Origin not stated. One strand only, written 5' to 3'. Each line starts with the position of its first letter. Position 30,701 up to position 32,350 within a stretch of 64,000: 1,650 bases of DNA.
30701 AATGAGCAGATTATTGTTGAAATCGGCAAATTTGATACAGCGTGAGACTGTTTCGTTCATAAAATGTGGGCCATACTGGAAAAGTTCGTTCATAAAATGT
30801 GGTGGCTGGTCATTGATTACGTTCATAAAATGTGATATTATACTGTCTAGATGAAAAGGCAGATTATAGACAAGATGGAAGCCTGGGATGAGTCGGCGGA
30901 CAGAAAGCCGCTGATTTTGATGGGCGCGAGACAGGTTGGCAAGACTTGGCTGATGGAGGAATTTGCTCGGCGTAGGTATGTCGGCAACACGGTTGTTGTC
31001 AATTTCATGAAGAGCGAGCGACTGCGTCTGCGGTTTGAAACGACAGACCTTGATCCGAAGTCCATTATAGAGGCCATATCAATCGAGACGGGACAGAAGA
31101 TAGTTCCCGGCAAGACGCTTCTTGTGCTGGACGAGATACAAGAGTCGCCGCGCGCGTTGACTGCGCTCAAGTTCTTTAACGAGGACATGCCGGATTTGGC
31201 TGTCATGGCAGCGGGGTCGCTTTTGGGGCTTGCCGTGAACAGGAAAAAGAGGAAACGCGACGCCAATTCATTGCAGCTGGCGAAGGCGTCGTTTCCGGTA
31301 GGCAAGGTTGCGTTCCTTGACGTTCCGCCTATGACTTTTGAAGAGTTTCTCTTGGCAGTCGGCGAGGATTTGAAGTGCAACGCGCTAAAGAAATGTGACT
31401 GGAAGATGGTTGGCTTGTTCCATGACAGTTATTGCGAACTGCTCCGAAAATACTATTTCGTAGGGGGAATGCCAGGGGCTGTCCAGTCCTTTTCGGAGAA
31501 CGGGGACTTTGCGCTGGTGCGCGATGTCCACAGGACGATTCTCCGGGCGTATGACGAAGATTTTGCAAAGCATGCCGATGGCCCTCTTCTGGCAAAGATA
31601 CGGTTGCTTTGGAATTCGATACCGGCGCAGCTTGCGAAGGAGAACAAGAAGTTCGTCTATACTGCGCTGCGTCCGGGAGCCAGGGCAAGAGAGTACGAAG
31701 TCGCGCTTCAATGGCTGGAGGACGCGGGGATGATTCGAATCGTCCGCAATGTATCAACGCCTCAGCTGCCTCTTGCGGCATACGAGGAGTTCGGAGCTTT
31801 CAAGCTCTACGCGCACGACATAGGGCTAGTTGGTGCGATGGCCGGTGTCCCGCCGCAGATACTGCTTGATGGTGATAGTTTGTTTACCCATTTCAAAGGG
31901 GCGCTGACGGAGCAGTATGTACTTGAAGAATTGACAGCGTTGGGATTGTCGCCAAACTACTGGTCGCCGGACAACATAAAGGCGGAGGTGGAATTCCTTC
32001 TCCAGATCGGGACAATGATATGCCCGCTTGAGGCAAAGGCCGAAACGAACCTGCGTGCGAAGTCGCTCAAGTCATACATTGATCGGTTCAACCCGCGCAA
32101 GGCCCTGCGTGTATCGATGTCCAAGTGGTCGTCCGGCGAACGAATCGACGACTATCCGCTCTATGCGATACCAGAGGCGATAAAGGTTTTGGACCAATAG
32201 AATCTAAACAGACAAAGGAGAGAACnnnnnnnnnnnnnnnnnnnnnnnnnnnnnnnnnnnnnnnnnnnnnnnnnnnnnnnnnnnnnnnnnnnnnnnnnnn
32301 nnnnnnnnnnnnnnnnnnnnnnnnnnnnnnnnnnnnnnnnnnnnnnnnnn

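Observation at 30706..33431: Low-GC four-gene cassette inserted between the SMC-like ATPase and its Toprim partner: ATPase-nuclease + GIY-YIG/T5orf172 + 124-aa protein + 43-aa SEC-C microprotein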

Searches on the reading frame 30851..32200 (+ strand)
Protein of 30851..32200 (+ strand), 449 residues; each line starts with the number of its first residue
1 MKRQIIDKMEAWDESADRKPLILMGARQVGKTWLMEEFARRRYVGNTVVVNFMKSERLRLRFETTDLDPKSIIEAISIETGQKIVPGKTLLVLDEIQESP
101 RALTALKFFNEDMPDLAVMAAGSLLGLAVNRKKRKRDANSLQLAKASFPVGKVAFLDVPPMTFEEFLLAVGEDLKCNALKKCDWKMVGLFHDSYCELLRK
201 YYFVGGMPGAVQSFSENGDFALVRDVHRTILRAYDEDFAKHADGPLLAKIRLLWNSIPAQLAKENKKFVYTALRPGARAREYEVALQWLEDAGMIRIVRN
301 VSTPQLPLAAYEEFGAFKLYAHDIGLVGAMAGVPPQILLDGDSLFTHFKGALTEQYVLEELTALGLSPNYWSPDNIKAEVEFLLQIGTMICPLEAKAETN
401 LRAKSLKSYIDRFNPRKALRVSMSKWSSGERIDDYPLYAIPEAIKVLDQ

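Call 5: search_protein_families(library=pfam, proteins=[window:30851-32200:+], max_evalue=0.01)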
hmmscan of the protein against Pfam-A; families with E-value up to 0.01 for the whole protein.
window:30851-32200:+ (449 aa): 2 families
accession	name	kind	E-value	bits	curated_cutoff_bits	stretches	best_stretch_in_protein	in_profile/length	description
PF13635.12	DUF4143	-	1.4e-30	106.5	28.1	1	236-397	2-159/160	Domain of unknown function (DUF4143)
PF13173.12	AAA_14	-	3.5e-20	72.7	27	1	18-167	2-129/129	AAA domain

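Call 6: search_protein_families(library=padloc, proteins=[window:30851-32200:+], max_evalue=0.01)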
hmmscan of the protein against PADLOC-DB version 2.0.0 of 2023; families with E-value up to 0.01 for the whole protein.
window:30851-32200:+ (449 aa): 7 families
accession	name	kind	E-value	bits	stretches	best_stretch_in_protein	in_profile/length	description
PDLC04786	PDC-S01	-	1e-160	533.3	1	1-442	3-431/439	-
PDLC04788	PDC-S01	-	5.1e-102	340.1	1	1-428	1-413/448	-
PDLC04792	PDC-S01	-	2.3e-86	288.1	1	1-440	2-430/452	-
PDLC04789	PDC-S01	-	3.7e-13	47.2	1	2-123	3-109/375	-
PDLC04790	PDC-S01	-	7.2e-12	42.7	1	15-407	24-377/422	-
PDLC04787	PDC-S01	-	1.6e-10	38.4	1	2-231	12-207/412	-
PDLC04791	PDC-S01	-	2.5e-08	31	1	355-426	311-380/395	-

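Call 8: search_protein_families(library=ncbifam, proteins=[window:30851-32200:+], max_evalue=0.01)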
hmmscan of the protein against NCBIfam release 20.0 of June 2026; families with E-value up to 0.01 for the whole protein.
window:30851-32200:+ (449 aa): 0 families

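Call 65: search_dna_similar(query=window:30851-32200:+, collection=plasmids, mode=protein, max_rows=15)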
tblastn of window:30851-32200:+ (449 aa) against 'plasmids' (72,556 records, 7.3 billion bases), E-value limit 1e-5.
Records with a match: 59; places in all: 67; records where one place covers at least 80% of the query: 59.
Best place of each record, by identity: <60% 59.
By first word of the organism name: Bacteroides 15; Acinetobacter 11; Vibrio 10; Parabacteroides 9; Segatella 3; Phocaeicola 2; Fusobacterium 2; Glaesserella 1; Collinsella 1; Ruminococcus 1; and 4 more.
By predicted mobility (MOB-suite, as given by PLSDB): non-mobilizable 43; mobilizable 16.
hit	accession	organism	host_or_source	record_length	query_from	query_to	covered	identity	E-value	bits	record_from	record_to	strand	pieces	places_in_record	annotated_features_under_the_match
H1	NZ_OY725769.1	Parabacteroides distasonis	-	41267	1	440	98%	44.0%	5e-113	372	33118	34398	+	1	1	AAA family ATPase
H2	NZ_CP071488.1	Glaesserella parasuis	swine,pig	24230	1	440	98%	43.9%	6e-120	392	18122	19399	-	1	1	ATP-binding protein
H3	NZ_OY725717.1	Collinsella aerofaciens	-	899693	1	446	99%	43.0%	3e-114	375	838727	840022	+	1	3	AAA family ATPase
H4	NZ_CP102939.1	Bacteroides cellulosilyticus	Blood(Human)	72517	1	440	98%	42.4%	5e-113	372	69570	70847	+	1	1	ATP-binding protein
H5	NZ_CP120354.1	Parabacteroides distasonis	Wei Dai,tissue sample,feces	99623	1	440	98%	42.4%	5e-113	372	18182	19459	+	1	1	ATP-binding protein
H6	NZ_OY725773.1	Parabacteroides distasonis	-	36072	1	440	98%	42.4%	7e-113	372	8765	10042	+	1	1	ATP-binding protein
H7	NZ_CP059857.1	Bacteroides zhangwenhongii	Homo sapiens,pure culture,feces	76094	1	440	98%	42.4%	7e-113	372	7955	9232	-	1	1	ATP-binding protein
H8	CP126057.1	Phocaeicola dorei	Homo sapiens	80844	1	440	98%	42.4%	7e-113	372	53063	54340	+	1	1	ATP-binding protein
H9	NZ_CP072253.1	Bacteroides cellulosilyticus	Homo sapiens,cultured bacterial ...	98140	1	440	98%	42.4%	7e-113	372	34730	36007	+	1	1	ATP-binding protein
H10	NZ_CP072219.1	Bacteroides xylanisolvens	Homo sapiens,cultured bacterial ...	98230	1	440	98%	42.4%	7e-113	372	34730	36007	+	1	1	ATP-binding protein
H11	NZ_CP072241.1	Bacteroides uniformis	Homo sapiens,cultured bacterial ...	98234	1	440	98%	42.4%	7e-113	372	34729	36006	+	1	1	ATP-binding protein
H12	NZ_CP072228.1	Bacteroides eggerthii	Homo sapiens,cultured bacterial ...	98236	1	440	98%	42.4%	7e-113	372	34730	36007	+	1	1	ATP-binding protein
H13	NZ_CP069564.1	Bacteroides fragilis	-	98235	1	440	98%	42.4%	7e-113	372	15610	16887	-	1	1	ATP-binding protein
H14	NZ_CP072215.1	Bacteroides xylanisolvens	Homo sapiens,cultured bacterial ...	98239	1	440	98%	42.4%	7e-113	372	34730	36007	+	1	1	ATP-binding protein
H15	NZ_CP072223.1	Bacteroides uniformis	Homo sapiens,cultured bacterial ...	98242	1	440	98%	42.4%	7e-113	372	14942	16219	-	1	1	ATP-binding protein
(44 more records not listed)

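Call 66: get_annotated_region(hit=H2, flank=2500)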
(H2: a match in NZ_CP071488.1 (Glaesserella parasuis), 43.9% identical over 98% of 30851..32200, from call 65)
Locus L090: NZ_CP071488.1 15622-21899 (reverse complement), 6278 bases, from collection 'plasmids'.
description: Glaesserella parasuis strain YHP1818 plasmid unnamed, complete sequence
organism: Glaesserella parasuis (NCBI taxid 738)
taxonomy: Bacteria; Pseudomonadota; Gammaproteobacteria; Pasteurellales; Pasteurellaceae; Glaesserella; Glaesserella parasuis
host: -; source: swine,pig; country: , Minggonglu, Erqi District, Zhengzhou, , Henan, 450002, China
typing (MOB-suite, as given by PLSDB): non-mobilizable
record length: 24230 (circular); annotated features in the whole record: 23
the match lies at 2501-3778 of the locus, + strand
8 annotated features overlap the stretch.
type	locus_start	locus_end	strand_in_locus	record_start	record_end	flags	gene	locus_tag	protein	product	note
CDS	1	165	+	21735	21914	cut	-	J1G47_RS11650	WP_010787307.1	hypothetical protein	-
CDS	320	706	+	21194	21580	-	-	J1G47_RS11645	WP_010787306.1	Cu(I)-responsive transcriptional regulator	-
CDS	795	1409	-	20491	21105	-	-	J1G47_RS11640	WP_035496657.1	cation diffusion facilitator family transporter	-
CDS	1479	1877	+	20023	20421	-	-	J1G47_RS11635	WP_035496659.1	MerR family transcriptional regulator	GO:0006355 - regulation of DNA-templated transcription [Evidence IEA]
CDS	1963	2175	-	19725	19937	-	-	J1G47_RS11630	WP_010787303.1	hypothetical protein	-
CDS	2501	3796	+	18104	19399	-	-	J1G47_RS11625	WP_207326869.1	ATP-binding protein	-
CDS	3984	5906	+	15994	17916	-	-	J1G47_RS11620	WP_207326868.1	site-specific DNA-methyltransferase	-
CDS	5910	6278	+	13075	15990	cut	-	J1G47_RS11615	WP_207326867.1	type III restriction-modification system endonuclease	-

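Call 67: get_annotated_region(hit=H4, flank=2500)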
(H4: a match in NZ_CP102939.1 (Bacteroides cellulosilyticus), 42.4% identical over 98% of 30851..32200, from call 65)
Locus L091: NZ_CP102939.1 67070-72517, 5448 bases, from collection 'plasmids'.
description: Bacteroides cellulosilyticus strain PL2022 plasmid p1, complete sequence
organism: Bacteroides cellulosilyticus (NCBI taxid 246787)
taxonomy: Bacteria; Bacteroidota; Bacteroidia; Bacteroidales; Bacteroidaceae; Bacteroides; Bacteroides cellulosilyticus
host: -; source: Blood(Human); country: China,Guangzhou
typing (MOB-suite, as given by PLSDB): non-mobilizable; replicon rep_cluster_1702
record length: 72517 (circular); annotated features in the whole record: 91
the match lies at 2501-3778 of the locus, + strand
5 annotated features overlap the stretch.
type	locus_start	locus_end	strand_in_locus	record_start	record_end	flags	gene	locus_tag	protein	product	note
CDS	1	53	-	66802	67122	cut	-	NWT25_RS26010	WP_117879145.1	helix-turn-helix transcriptional regulator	-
CDS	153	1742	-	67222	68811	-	-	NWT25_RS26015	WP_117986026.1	type II toxin-antitoxin system HipA family toxin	-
CDS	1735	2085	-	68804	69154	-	-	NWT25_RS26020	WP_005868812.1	helix-turn-helix domain-containing protein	-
CDS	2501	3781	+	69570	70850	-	-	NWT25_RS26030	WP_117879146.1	ATP-binding protein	-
CDS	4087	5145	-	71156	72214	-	-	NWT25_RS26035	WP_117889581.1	LuxR C-terminal-related transcriptional regulator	-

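Call 68: get_annotated_region(hit=H3, flank=2500)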
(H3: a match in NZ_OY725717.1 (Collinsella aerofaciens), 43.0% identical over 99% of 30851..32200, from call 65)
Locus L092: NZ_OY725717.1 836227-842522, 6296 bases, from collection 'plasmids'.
description: Collinsella aerofaciens strain Collinsella aerofaciens TSDC17.2-1.1 plasmid 6, complete sequence
organism: Collinsella aerofaciens (NCBI taxid 74426)
taxonomy: Bacteria; Actinomycetota; Coriobacteriia; Coriobacteriales; Coriobacteriaceae; Collinsella; Collinsella aerofaciens
host: -; source: -; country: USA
typing (MOB-suite, as given by PLSDB): non-mobilizable
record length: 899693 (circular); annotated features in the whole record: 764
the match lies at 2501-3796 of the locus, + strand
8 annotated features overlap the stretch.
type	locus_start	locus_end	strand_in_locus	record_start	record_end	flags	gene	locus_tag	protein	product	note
CDS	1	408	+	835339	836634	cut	-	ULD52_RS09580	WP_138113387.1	ATP-binding protein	-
CDS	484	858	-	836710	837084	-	-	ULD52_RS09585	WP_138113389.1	VOC family protein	-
CDS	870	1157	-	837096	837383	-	-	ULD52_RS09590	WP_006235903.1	PTS sugar transporter subunit IIB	GO:0008643 - carbohydrate transport [Evidence IEA]; GO:0009401 - phosphoenolpyruvate-dependent sugar phosphotransferase ...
CDS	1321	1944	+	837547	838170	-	-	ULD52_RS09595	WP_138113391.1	hypothetical protein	-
CDS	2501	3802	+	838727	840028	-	-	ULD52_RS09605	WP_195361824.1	AAA family ATPase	-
CDS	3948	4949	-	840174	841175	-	-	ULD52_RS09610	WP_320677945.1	hypothetical protein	-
CDS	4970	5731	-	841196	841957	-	-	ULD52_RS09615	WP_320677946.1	hypothetical protein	-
CDS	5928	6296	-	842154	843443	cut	eno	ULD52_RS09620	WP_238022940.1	phosphopyruvate hydratase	GO:0006096 - glycolytic process [Evidence IEA]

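Call 71: search_dna_similar(query=window:30851-32200:+, collection=plasmids, mode=protein, max_rows=60, rows=spread)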
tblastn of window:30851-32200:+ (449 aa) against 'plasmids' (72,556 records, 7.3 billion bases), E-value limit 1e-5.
Records with a match: 59; places in all: 67; records where one place covers at least 80% of the query: 59.
Best place of each record, by identity: <60% 59.
By first word of the organism name: Bacteroides 15; Acinetobacter 11; Vibrio 10; Parabacteroides 9; Segatella 3; Phocaeicola 2; Fusobacterium 2; Glaesserella 1; Collinsella 1; Ruminococcus 1; and 4 more.
By predicted mobility (MOB-suite, as given by PLSDB): non-mobilizable 43; mobilizable 16.
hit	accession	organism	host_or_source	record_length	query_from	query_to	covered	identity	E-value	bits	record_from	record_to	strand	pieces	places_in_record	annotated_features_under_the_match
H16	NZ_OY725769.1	Parabacteroides distasonis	-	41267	1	440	98%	44.0%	5e-113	372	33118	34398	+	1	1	AAA family ATPase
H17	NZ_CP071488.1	Glaesserella parasuis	swine,pig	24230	1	440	98%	43.9%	6e-120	392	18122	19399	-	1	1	ATP-binding protein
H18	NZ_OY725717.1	Collinsella aerofaciens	-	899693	1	446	99%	43.0%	3e-114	375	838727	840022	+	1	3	AAA family ATPase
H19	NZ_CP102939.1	Bacteroides cellulosilyticus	Blood(Human)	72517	1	440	98%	42.4%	5e-113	372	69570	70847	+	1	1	ATP-binding protein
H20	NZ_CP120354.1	Parabacteroides distasonis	Wei Dai,tissue sample,feces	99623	1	440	98%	42.4%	5e-113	372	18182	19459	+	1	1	ATP-binding protein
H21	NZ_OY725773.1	Parabacteroides distasonis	-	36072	1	440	98%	42.4%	7e-113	372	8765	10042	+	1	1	ATP-binding protein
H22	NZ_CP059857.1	Bacteroides zhangwenhongii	Homo sapiens,pure culture,feces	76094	1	440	98%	42.4%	7e-113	372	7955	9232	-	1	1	ATP-binding protein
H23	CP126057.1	Phocaeicola dorei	Homo sapiens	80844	1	440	98%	42.4%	7e-113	372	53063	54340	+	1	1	ATP-binding protein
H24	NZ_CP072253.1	Bacteroides cellulosilyticus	Homo sapiens,cultured bacterial ...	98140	1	440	98%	42.4%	7e-113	372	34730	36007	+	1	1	ATP-binding protein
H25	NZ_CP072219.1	Bacteroides xylanisolvens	Homo sapiens,cultured bacterial ...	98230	1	440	98%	42.4%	7e-113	372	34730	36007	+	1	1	ATP-binding protein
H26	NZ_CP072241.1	Bacteroides uniformis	Homo sapiens,cultured bacterial ...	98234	1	440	98%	42.4%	7e-113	372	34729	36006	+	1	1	ATP-binding protein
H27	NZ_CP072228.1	Bacteroides eggerthii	Homo sapiens,cultured bacterial ...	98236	1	440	98%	42.4%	7e-113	372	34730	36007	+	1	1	ATP-binding protein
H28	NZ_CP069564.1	Bacteroides fragilis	-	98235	1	440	98%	42.4%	7e-113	372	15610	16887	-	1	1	ATP-binding protein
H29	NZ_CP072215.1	Bacteroides xylanisolvens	Homo sapiens,cultured bacterial ...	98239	1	440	98%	42.4%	7e-113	372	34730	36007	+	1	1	ATP-binding protein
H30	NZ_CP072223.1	Bacteroides uniformis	Homo sapiens,cultured bacterial ...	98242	1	440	98%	42.4%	7e-113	372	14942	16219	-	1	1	ATP-binding protein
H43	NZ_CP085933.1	Segatella copri DSM 18205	-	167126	1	439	98%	42.5%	2e-100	336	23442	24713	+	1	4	ATP-binding protein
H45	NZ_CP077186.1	Fusobacterium animalis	Homo sapiens,resected colorectal tumor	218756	1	448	100%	41.4%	4e-102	341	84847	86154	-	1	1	ATP-binding protein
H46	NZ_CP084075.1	Fusobacterium vincentii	-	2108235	1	440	98%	36.1%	1e-82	285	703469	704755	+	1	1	none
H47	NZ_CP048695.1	Vibrio coralliilyticus OCN008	coral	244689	1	445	99%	34.4%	4e-64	231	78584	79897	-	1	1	ATP-binding protein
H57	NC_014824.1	Ruminococcus albus 7 = DSM 20455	-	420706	1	410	91%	34.0%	6e-55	204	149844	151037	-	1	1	AAA family ATPase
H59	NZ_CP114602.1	Acinetobacter towneri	chicken,carcass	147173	1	429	96%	31.4%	3e-56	208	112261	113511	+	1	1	AAA family ATPase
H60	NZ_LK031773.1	Criblamydia sequanensis CRIB-18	-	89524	1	440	98%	30.5%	5e-51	192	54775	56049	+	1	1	AAA family ATPase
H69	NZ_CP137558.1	Segatella copri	Homo sapiens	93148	1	440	98%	30.4%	3e-44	173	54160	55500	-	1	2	AAA family ATPase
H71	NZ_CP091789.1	Prevotella sp. E2-28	Ovis aries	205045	3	397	88%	30.4%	6e-36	148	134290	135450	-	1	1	AAA family ATPase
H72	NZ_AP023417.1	Vescimonas fastidiosa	Homo sapiens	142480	1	405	90%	29.4%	4e-39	157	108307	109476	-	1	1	AAA family ATPase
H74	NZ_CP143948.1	Agathobacter rectalis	Homo sapiens,cell culture,fecal sample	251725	1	416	93%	26.4%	4e-30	131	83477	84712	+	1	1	AAA family ATPase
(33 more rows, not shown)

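Call 72: get_annotated_region(hit=H16, flank=600)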
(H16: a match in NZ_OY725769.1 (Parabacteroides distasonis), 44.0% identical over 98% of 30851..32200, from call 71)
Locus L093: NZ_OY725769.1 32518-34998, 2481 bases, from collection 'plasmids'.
description: Parabacteroides distasonis strain Parabacteroides distasonis TSDC17.2-1.1 plasmid 24, complete sequence
organism: Parabacteroides distasonis (NCBI taxid 823)
taxonomy: Bacteria; Bacteroidota; Bacteroidia; Bacteroidales; Tannerellaceae; Parabacteroides; Parabacteroides distasonis
host: -; source: -; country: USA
typing (MOB-suite, as given by PLSDB): non-mobilizable
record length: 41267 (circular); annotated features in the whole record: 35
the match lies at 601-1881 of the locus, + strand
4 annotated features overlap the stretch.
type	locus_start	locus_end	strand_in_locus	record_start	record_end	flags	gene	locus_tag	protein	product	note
CDS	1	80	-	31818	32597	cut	-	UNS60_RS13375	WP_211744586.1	DUF4121 family protein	-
CDS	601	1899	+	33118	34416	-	-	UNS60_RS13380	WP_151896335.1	AAA family ATPase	-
CDS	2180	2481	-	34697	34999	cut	-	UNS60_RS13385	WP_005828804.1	helix-turn-helix domain-containing protein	-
CDS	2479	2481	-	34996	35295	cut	-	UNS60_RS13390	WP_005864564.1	helix-turn-helix domain-containing protein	-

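Call 73: get_annotated_region(hit=H43, flank=600)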
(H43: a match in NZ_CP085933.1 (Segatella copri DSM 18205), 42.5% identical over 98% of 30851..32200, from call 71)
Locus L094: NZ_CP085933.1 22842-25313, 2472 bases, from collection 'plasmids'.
description: Segatella copri DSM 18205 strain FDAARGOS_1573 plasmid unnamed1, complete sequence
organism: Segatella copri DSM 18205 (NCBI taxid 537011)
taxonomy: Bacteria; Bacteroidota; Bacteroidia; Bacteroidales; Prevotellaceae; Segatella; Segatella copri; Segatella copri DSM 18205
host: -; source: -; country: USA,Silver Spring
typing (MOB-suite, as given by PLSDB): non-mobilizable
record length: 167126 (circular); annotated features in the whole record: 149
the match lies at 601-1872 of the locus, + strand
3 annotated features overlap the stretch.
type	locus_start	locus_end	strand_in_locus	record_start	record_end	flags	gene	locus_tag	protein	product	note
CDS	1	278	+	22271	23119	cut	-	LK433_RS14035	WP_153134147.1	nucleotidyltransferase domain-containing protein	-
CDS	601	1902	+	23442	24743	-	-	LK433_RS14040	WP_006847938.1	ATP-binding protein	-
CDS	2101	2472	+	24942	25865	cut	-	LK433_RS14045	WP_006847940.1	DUF262 domain-containing protein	-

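Call 74: get_annotated_region(hit=H45, flank=600)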
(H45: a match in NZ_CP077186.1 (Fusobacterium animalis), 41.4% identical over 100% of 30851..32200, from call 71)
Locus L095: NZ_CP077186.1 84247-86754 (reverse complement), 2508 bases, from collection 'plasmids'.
description: Fusobacterium animalis strain SB029 plasmid pSB029A, complete sequence
organism: Fusobacterium animalis (NCBI taxid 76859)
taxonomy: Bacteria; Fusobacteriota; Fusobacteriia; Fusobacteriales; Fusobacteriaceae; Fusobacterium; Fusobacterium animalis
host: -; source: Homo sapiens,resected colorectal tumor; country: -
typing (MOB-suite, as given by PLSDB): non-mobilizable
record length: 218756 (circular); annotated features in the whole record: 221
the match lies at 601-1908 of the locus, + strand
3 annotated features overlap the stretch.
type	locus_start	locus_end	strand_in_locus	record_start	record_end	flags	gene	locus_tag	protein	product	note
CDS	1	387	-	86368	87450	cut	-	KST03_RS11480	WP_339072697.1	bifunctional glycosyltransferase family 2/GtrA family protein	-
CDS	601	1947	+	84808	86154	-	-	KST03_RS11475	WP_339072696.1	ATP-binding protein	-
CDS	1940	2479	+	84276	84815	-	-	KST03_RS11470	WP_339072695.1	RNA 2'-phosphotransferase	-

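Call 75: get_annotated_region(hit=H46, flank=600)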
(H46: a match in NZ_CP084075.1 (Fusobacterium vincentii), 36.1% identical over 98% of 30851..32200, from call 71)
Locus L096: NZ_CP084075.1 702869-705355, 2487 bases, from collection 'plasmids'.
description: Fusobacterium vincentii strain SB055 plasmid pSB055A, complete sequence
organism: Fusobacterium vincentii (NCBI taxid 155615)
taxonomy: Bacteria; Fusobacteriota; Fusobacteriia; Fusobacteriales; Fusobacteriaceae; Fusobacterium; Fusobacterium vincentii
host: -; source: -; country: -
typing (MOB-suite, as given by PLSDB): non-mobilizable
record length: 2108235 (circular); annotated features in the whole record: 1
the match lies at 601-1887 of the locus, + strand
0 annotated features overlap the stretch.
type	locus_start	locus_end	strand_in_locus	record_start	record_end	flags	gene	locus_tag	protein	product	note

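Call 76: get_annotated_region(hit=H47, flank=600)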
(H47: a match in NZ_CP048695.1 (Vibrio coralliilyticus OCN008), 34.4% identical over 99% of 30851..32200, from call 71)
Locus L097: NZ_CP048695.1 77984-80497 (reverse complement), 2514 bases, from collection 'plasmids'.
description: Vibrio coralliilyticus OCN008 plasmid unnamed1, complete sequence
organism: Vibrio coralliilyticus OCN008 (NCBI taxid 1384040)
taxonomy: Bacteria; Pseudomonadota; Gammaproteobacteria; Vibrionales; Vibrionaceae; Vibrio; Vibrio coralliilyticus; Vibrio coralliilyticus OCN008
host: -; source: coral; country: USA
typing (MOB-suite, as given by PLSDB): non-mobilizable; replicon rep_cluster_564
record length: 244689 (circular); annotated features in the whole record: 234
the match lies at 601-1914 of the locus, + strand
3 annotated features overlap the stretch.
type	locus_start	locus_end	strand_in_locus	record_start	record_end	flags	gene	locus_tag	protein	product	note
CDS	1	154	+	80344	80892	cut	cyaB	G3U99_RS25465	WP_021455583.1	class IV adenylate cyclase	-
CDS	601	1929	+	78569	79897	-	-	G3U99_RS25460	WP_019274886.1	ATP-binding protein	-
CDS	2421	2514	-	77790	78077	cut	-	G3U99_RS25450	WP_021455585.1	integrase arm-type DNA-binding domain-containing protein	-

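Call 77: get_annotated_region(hit=H57, flank=600)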
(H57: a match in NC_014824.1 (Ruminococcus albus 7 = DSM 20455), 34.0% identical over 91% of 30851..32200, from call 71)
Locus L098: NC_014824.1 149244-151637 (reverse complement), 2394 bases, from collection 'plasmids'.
description: Ruminococcus albus 7 = DSM 20455 plasmid pRUMAL01, complete sequence
organism: Ruminococcus albus 7 = DSM 20455 (NCBI taxid 697329)
taxonomy: Bacteria; Bacillota; Clostridia; Eubacteriales; Oscillospiraceae; Ruminococcus; Ruminococcus albus; Ruminococcus albus 7 = DSM 20455
host: -; source: -; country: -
typing (MOB-suite, as given by PLSDB): mobilizable; relaxase MOBP
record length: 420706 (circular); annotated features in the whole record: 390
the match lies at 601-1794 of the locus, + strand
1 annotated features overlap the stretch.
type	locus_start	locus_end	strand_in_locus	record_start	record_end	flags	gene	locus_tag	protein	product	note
CDS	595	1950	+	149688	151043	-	-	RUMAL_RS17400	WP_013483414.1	AAA family ATPase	-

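Call 78: get_annotated_region(hit=H59, flank=600)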
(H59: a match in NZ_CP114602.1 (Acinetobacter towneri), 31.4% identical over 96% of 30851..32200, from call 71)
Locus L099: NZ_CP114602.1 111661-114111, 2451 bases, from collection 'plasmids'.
description: Acinetobacter towneri strain TT1-3_T plasmid pTT1-3-1, complete sequence
organism: Acinetobacter towneri (NCBI taxid 202956)
taxonomy: Bacteria; Pseudomonadota; Gammaproteobacteria; Moraxellales; Moraxellaceae; Acinetobacter; Acinetobacter towneri
host: -; source: chicken,carcass; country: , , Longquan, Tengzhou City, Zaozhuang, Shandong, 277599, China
typing (MOB-suite, as given by PLSDB): mobilizable; replicon rep_cluster_1656; relaxase MOBP
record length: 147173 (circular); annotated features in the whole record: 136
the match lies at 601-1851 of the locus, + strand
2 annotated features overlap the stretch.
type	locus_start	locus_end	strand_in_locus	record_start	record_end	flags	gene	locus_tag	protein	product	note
CDS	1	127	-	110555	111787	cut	-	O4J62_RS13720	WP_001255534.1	ATP-binding protein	-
CDS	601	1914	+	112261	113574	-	-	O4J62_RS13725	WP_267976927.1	AAA family ATPase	-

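Call 79: get_annotated_region(hit=H60, flank=600)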
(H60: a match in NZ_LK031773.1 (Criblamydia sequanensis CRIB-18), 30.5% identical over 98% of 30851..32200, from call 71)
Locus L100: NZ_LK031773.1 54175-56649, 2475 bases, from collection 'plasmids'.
description: Criblamydia sequanensis CRIB-18 plasmid 1, complete sequence
organism: Criblamydia sequanensis CRIB-18 (NCBI taxid 1437425)
taxonomy: Bacteria; Chlamydiota; Chlamydiia; Parachlamydiales; Criblamydiaceae; Criblamydia; Criblamydia sequanensis; Criblamydia sequanensis CRIB-18
host: -; source: -; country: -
typing (MOB-suite, as given by PLSDB): non-mobilizable; replicon rep_cluster_1624
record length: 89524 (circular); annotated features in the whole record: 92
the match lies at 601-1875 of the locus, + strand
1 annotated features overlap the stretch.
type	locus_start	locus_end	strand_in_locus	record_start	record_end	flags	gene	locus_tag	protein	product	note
CDS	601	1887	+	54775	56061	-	-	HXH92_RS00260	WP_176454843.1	AAA family ATPase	-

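Call 80: get_annotated_region(hit=H69, flank=600)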
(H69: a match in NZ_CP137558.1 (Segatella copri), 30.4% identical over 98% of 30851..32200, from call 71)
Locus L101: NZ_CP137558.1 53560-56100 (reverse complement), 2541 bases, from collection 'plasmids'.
description: Segatella copri strain HDE06 plasmid unnamed, complete sequence
organism: Segatella copri (NCBI taxid 165179)
taxonomy: Bacteria; Bacteroidota; Bacteroidia; Bacteroidales; Prevotellaceae; Segatella; Segatella copri
host: -; source: Homo sapiens; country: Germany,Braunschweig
typing (MOB-suite, as given by PLSDB): non-mobilizable
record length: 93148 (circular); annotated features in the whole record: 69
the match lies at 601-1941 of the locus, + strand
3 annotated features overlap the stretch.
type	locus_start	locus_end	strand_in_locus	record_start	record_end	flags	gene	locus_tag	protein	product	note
CDS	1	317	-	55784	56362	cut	-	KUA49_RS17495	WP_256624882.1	AAA family ATPase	-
CDS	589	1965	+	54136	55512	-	-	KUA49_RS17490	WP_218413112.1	AAA family ATPase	-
CDS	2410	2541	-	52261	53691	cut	-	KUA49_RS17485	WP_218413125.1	undecaprenyl-phosphate glucose phosphotransferase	-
